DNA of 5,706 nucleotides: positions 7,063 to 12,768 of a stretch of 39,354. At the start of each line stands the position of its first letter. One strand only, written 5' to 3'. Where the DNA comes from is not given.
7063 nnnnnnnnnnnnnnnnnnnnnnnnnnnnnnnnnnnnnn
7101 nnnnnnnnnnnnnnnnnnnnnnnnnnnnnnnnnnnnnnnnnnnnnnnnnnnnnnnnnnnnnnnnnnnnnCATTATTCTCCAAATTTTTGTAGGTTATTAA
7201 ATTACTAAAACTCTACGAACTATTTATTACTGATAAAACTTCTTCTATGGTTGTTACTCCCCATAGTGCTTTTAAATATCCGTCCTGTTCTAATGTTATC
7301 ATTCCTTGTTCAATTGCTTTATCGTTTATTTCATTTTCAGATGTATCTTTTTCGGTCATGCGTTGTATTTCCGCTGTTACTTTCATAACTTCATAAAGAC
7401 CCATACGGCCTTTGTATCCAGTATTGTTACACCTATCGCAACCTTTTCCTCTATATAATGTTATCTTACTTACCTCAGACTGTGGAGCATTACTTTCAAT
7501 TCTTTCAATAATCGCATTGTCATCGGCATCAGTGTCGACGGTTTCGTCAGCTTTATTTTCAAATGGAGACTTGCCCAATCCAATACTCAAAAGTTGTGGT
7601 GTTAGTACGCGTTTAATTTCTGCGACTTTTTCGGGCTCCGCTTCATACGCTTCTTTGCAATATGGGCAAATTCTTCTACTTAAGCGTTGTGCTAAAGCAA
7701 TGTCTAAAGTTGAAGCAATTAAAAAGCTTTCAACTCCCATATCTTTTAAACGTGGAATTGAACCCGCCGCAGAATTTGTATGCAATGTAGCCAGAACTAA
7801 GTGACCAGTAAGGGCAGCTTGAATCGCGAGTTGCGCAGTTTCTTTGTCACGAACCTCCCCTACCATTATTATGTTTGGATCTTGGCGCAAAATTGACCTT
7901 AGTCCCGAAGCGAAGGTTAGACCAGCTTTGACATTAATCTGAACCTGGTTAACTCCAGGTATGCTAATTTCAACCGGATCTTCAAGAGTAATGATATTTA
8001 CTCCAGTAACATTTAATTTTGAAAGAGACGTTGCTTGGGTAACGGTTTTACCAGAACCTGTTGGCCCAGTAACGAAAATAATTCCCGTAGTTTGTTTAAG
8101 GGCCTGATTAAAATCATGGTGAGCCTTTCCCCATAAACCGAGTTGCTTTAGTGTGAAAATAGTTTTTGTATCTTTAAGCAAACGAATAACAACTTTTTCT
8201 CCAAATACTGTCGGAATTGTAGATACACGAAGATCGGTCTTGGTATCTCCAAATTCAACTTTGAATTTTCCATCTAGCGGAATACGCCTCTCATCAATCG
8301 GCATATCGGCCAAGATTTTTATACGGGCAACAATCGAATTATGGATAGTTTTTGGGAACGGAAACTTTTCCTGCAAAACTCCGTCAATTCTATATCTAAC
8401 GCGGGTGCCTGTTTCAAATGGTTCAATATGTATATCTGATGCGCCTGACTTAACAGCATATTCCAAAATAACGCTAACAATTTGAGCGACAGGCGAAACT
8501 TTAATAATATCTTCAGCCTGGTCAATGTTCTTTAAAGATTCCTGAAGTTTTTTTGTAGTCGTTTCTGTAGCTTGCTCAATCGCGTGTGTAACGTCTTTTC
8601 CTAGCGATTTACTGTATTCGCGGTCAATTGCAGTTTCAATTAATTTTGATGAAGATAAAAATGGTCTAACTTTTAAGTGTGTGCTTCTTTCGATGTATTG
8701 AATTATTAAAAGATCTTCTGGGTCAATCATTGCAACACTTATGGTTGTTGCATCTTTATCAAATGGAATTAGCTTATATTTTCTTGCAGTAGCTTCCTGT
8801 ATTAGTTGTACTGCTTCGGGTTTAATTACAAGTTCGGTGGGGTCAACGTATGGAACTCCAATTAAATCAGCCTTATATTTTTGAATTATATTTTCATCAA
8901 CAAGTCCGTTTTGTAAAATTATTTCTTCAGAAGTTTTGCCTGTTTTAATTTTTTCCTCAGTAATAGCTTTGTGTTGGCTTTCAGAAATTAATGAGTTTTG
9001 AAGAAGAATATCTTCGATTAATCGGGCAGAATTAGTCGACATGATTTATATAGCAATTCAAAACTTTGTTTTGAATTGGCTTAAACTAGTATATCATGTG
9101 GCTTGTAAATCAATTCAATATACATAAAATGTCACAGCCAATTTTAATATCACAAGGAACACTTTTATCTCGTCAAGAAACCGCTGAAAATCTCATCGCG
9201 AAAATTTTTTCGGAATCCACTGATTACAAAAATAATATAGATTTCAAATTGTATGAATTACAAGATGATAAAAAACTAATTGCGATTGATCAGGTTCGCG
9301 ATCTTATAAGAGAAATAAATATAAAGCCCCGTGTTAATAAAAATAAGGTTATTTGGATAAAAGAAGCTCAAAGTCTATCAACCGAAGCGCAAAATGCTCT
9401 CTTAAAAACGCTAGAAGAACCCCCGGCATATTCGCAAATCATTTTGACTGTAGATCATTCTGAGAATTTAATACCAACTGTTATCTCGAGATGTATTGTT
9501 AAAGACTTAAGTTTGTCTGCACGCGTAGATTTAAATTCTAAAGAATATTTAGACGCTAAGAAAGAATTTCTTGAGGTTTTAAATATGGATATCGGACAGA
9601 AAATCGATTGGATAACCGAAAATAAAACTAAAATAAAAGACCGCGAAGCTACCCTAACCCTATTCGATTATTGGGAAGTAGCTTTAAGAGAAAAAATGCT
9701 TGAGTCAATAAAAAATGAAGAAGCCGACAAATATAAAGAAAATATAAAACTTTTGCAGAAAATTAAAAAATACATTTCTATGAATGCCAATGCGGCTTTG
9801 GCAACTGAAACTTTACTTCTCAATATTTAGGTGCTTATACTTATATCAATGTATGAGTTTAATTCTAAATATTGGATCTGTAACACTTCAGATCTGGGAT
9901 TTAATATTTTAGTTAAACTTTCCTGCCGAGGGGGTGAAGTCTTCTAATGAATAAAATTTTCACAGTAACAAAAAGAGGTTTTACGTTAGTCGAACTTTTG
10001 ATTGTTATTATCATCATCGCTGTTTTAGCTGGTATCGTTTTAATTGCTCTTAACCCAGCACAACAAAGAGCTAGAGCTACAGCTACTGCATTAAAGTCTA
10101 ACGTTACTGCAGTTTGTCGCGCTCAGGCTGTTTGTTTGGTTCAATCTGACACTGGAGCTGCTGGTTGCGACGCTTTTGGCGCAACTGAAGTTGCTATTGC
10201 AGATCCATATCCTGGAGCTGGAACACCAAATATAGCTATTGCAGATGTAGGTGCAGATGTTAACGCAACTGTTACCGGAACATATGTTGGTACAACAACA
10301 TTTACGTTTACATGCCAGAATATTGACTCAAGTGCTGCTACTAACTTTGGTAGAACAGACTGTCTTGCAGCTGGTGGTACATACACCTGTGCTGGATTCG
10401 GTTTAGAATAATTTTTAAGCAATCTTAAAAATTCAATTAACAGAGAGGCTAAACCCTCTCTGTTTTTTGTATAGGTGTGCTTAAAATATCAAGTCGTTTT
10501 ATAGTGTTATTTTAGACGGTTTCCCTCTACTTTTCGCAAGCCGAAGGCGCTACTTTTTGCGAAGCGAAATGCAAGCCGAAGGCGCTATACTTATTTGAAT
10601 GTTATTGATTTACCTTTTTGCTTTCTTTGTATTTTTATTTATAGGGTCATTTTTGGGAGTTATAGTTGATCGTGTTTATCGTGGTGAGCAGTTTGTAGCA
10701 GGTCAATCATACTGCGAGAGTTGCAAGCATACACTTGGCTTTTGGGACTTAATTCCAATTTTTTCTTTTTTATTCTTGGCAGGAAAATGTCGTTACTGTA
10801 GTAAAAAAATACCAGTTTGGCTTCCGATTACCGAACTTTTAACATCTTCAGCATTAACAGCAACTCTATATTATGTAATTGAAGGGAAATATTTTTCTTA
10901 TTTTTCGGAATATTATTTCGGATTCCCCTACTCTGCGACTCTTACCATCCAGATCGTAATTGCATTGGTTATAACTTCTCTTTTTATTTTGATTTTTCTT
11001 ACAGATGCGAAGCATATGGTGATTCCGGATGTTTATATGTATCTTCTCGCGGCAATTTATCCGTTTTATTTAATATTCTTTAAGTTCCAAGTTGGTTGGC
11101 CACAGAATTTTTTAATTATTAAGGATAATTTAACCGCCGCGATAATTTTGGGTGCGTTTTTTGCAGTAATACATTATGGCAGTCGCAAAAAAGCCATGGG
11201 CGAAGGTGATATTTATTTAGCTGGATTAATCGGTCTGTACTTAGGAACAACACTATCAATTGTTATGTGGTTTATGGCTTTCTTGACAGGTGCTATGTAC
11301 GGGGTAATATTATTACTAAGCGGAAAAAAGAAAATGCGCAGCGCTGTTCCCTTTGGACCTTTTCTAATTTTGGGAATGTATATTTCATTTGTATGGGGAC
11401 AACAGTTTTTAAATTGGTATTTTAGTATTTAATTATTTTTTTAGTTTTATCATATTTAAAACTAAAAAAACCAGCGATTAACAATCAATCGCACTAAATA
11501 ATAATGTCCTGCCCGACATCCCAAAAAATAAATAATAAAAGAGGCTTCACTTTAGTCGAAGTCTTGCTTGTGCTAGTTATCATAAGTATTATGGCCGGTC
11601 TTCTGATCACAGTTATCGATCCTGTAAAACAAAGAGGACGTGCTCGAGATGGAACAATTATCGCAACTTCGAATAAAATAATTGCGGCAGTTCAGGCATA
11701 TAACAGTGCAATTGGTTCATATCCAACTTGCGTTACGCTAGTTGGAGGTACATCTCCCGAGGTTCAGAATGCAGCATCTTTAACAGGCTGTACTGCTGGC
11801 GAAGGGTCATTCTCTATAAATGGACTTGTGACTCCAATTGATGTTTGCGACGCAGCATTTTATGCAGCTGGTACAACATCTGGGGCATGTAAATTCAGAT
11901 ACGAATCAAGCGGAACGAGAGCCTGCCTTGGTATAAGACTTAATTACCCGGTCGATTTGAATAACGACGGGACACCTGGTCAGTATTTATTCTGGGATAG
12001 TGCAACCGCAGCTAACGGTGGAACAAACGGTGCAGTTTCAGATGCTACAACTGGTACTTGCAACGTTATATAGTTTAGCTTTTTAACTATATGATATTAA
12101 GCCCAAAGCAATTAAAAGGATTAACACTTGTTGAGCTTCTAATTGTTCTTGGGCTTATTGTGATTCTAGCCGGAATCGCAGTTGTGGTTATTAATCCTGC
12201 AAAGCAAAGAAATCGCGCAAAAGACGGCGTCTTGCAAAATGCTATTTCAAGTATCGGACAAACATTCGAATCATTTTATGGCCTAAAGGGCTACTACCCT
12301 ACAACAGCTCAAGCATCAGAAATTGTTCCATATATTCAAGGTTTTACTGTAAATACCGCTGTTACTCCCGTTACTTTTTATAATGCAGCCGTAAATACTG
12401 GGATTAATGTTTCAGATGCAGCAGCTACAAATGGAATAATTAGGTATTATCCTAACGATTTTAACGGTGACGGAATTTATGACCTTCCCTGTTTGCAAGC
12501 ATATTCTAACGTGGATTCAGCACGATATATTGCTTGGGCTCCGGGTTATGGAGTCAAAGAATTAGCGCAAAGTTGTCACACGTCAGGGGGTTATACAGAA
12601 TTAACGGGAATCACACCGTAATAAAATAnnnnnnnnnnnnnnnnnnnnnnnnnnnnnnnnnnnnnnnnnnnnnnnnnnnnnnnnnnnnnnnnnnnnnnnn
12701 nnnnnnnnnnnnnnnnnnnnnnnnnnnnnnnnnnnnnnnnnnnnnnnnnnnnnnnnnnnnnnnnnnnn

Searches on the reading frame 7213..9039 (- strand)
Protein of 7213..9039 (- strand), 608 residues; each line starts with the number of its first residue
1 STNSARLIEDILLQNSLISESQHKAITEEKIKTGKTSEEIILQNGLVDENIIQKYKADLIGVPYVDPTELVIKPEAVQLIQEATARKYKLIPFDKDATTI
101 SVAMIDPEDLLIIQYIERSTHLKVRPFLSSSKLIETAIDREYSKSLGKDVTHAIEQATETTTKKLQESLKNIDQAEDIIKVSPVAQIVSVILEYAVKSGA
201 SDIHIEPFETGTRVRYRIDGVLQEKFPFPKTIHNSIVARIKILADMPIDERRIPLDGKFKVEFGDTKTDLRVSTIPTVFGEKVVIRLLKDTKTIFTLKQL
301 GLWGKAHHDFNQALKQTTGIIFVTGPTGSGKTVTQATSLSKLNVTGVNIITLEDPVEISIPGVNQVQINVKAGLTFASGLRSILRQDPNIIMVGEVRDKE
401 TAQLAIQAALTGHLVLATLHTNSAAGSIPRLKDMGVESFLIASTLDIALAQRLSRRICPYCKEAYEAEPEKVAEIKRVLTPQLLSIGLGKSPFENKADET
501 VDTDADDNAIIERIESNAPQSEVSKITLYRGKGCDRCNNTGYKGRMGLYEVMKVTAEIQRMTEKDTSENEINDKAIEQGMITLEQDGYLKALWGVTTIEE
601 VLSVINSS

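Call 23: search_protein_families(library=pfam, proteins=[window:7213-9039:-], max_evalue=0.01)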
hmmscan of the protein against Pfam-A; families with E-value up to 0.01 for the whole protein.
window:7213-9039:- (608 aa): 4 families
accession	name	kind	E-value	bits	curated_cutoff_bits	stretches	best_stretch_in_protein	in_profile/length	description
PF00437.27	T2SSE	-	2.3e-124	415.2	24.9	1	182-602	6-369/370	Type II/IV secretion system protein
PF05157.20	MshEN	-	2.4e-17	63.1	23.1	1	61-145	2-87/90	MshEN domain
PF13401.12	AAA_22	-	0.0014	19.4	27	1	316-354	3-33/130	AAA domain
PF20720.3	nSTAND3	-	0.0077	16.4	27.2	0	305-358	5-57/155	Novel STAND NTPase 3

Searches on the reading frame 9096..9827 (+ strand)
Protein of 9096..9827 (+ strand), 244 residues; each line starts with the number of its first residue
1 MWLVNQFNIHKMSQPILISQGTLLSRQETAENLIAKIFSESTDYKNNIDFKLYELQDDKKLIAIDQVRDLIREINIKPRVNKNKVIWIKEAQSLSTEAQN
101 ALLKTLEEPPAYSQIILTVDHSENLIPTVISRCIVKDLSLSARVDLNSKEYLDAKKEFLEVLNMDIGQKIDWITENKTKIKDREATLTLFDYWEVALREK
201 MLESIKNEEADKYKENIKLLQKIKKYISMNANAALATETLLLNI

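Call 23: search_protein_families(library=pfam, proteins=[window:9096-9827:+], max_evalue=0.01)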
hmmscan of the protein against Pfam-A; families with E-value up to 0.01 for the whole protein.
window:9096-9827:+ (244 aa): 1 family
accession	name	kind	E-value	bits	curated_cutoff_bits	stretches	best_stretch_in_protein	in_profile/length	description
PF13177.12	DNA_pol3_delta2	-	2.4e-23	83.4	27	1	11-138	17-157/161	DNA polymerase III, delta subunit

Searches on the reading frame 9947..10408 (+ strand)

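Call 9: search_protein_families(library=pfam, proteins=[window:9947-10408:+], max_evalue=0.1)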
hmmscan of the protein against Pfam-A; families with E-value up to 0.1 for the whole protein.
window:9947-10408:+ (154 aa): 3 families
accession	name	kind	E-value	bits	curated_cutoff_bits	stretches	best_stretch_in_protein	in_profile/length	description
PF07963.17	N_methyl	-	1.4e-07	31.3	21.2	1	9-32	4-27/27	Prokaryotic N-terminal methylation motif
PF14221.11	DUF4330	-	0.014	16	27.6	1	12-66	14-65/167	Domain of unknown function (DUF4330)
PF25686.1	Betaherpes_U91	-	0.086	12.7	27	0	7-59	8-58/157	Betaherpesvirus U91 protein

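Call 74: search_protein_families(library=ncbifam, proteins=[window:9947-10408:+], max_evalue=10)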
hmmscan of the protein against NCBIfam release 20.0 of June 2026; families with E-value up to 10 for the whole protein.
window:9947-10408:+ (154 aa): 21 families
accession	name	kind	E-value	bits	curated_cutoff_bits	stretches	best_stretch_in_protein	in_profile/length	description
TIGR01708.2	typeII_sec_gspH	equivalog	4.8e-09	36.4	80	1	10-53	2-47/169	type II secretion system minor pseudopilin GspH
TIGR02532.1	IV_pilin_GFxxxE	domain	3.3e-08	33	16.3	1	9-32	1-24/24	prepilin-type N-terminal cleavage/methylation domain-containing protein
TIGR01710.1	typeII_sec_gspG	equivalog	6.7e-07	29.4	88.85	1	10-59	1-48/134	type II secretion system major pseudopilin GspG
NF041775.1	typeIV_PilA_Myxo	equivalog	8e-07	29.2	400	1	5-68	6-67/214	type IV pilin protein PilA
NF007862.0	PRK10574.1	equivalog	1.7e-06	28.2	138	1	8-76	3-68/145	prepilin peptidase-dependent pilin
NF040999.1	pilin_ComGC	equivalog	1e-05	25.7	75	1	10-54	2-44/84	competence type IV pilus major pilin ComGC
NF007800.0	PRK10506.1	equivalog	2.9e-05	23.9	158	1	7-50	6-49/163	prepilin peptidase-dependent protein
NF040982.1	ComGD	equivalog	0.00086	19.7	70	1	9-42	1-34/139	competence type IV pilus minor pilin ComGD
NF041013.1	T4P_ComGE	equivalog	0.0013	18.8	49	1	9-44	3-38/83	competence type IV pilus minor pilin ComGE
TIGR02596.1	TIGR02596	subfamily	0.0017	18.4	70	1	12-50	1-41/196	Verru_Chthon cassette protein D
TIGR02523.1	type_IV_pilV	equivalog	0.012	16.1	52.2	1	10-60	2-57/139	type IV pilus modification protein PilV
TIGR02599.1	TIGR02599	subfamily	0.021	14.1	256.5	1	11-45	1-35/361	Verru_Chthon cassette protein C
TIGR01711.1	gspJ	equivalog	0.027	14.3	64.85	1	10-45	1-36/192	type II secretion system minor pseudopilin GspJ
TIGR01707.1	gspI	equivalog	0.092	13.2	44.35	1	11-56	1-42/101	type II secretion system minor pseudopilin GspI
NF041002.1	pilin_ComGF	equivalog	0.1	12.8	80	1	10-36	2-28/139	competence type IV pilus minor pilin ComGF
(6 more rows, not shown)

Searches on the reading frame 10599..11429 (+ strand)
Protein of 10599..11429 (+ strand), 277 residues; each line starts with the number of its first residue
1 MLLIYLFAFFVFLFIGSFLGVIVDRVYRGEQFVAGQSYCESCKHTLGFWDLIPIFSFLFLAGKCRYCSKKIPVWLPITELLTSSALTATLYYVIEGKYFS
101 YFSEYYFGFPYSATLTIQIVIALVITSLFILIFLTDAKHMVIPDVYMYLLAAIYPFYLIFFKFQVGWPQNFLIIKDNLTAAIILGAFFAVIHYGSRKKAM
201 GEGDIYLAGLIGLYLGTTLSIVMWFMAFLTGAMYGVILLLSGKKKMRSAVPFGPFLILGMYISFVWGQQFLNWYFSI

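Call 23: search_protein_families(library=pfam, proteins=[window:10599-11429:+], max_evalue=0.01)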
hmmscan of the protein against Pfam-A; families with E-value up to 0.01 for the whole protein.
window:10599-11429:+ (277 aa): 2 families
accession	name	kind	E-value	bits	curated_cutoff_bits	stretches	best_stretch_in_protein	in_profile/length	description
PF06750.18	A24_N_bact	-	9.3e-25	87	23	1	13-90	4-81/84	Bacterial Peptidase A24 N-terminal domain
PF01478.23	Peptidase_A24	-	3.7e-09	37.4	26.5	1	123-236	1-104/104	Type IV leader peptidase family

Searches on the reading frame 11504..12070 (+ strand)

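Call 9: search_protein_families(library=pfam, proteins=[window:11504-12070:+], max_evalue=0.1)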
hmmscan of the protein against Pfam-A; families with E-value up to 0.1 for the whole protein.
window:11504-12070:+ (189 aa): 1 family
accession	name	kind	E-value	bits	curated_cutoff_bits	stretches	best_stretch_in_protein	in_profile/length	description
PF07963.17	N_methyl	-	2e-08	33.9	21.2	1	10-34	2-26/27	Prokaryotic N-terminal methylation motif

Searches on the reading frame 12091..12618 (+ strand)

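Call 9: search_protein_families(library=pfam, proteins=[window:12091-12618:+], max_evalue=0.1)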
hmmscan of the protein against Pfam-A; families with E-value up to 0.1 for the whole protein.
window:12091-12618:+ (176 aa): 1 family
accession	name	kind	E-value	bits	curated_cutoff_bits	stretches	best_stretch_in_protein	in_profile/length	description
PF07963.17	N_methyl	-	0.00028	20.8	21.2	1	9-30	5-26/27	Prokaryotic N-terminal methylation motif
